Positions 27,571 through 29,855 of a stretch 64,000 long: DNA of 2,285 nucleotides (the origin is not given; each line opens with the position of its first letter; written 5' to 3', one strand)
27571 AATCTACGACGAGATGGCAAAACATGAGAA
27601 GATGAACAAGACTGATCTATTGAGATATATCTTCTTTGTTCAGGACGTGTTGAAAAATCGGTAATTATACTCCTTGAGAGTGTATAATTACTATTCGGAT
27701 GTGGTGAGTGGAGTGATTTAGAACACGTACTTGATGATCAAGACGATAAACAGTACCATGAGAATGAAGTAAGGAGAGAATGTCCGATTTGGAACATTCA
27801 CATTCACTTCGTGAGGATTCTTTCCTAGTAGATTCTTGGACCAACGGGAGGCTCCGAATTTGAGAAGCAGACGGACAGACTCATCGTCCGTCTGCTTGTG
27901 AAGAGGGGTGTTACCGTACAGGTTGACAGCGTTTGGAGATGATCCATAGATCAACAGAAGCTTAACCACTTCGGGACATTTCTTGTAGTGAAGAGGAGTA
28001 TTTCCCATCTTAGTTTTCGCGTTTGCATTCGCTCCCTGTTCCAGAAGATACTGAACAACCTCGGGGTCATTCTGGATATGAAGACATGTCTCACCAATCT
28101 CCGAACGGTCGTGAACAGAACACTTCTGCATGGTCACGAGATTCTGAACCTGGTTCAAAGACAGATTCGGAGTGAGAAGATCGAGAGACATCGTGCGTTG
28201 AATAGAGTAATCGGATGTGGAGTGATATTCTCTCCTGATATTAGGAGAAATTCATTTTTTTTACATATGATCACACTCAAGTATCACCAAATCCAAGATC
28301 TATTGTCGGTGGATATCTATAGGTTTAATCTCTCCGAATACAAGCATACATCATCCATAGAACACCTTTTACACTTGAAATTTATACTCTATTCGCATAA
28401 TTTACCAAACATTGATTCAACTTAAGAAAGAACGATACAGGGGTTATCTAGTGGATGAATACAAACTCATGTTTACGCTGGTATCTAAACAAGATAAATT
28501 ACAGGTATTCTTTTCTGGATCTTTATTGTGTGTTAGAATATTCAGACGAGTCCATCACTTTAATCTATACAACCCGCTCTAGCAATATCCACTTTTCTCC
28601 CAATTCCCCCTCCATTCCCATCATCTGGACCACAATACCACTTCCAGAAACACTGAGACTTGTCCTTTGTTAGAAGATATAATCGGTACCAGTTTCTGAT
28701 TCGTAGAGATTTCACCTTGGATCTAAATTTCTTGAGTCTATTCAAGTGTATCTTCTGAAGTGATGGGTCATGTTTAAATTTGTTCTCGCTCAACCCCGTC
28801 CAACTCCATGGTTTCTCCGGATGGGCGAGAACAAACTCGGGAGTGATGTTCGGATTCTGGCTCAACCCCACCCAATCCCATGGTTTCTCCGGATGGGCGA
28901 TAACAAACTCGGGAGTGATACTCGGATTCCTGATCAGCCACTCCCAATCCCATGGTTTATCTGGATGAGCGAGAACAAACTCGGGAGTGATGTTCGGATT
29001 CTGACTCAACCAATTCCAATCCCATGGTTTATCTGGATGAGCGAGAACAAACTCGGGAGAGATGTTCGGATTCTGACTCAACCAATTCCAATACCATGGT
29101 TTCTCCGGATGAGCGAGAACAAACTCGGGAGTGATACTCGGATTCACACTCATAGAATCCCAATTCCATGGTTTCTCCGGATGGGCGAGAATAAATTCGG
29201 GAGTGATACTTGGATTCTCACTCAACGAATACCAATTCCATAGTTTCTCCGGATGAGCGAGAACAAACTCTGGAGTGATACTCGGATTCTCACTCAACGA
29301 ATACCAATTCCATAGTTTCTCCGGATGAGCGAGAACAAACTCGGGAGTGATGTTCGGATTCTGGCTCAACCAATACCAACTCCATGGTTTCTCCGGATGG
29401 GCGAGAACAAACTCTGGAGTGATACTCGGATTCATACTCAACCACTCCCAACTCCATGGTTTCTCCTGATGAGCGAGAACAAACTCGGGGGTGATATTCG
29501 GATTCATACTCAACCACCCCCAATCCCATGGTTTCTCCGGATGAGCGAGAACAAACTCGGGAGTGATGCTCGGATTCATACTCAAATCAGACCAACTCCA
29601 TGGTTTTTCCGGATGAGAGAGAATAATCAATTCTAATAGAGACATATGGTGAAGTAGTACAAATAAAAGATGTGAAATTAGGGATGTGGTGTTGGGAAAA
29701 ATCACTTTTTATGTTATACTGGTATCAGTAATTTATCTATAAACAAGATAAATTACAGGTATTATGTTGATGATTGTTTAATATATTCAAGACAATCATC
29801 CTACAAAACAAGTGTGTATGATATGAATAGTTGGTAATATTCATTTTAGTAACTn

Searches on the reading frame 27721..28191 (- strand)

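Call 6: search_protein_families(library=pfam, proteins=[window:27721-28191:-], max_evalue=0.01)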
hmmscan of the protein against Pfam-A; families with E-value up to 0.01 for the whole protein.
window:27721-28191:- (157 aa): 5 families
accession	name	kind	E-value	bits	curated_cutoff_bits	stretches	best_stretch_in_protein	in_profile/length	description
PF00023.36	Ank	-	1.4e-15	57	21.1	2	33-61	2-33/33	Ankyrin repeat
PF13637.12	Ank_4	-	1.7e-13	50.9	22.7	2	37-69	4-36/50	Ankyrin repeats (many copies)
PF12796.13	Ank_2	-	1.5e-12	48.3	27.3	2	13-69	11-66/90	Ankyrin repeats (3 copies)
PF13857.12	Ank_5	-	4.2e-10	40.2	27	1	40-69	26-55/56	Ankyrin repeats (many copies)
PF13606.12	Ank_3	-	4.5e-08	33.1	22.3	0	33-58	2-30/30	Ankyrin repeat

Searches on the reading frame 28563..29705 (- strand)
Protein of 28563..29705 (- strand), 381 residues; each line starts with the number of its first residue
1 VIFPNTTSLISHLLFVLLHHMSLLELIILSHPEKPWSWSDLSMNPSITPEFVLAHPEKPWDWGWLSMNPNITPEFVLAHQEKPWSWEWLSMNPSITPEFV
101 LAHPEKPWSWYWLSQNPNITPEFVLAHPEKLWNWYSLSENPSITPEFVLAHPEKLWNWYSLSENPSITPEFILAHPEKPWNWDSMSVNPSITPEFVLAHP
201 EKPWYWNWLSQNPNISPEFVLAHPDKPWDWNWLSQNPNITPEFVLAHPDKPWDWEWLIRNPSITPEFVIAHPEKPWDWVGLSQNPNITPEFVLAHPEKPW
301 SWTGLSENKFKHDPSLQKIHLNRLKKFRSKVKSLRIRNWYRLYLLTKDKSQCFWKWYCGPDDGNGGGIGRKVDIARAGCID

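Call 6: search_protein_families(library=pfam, proteins=[window:28563-29705:-], max_evalue=0.01)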
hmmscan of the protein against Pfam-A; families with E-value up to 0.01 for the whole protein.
window:28563-29705:- (381 aa): 3 families
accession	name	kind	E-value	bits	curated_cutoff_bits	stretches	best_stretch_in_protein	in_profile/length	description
PF11610.13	Ste5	-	2.4e-15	56.2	27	0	162-179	10-27/30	Scaffold protein Ste5, Fus3-binding region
PF25591.1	LRV_2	-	3.7e-07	30.5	27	0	80-98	22-40/61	Leucine Rich Repeat Variant domain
PF12399.14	BCA_ABC_TP_C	-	0.0011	19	25.5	0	48-57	7-16/27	Branched-chain amino acid ATP-binding cassette transporter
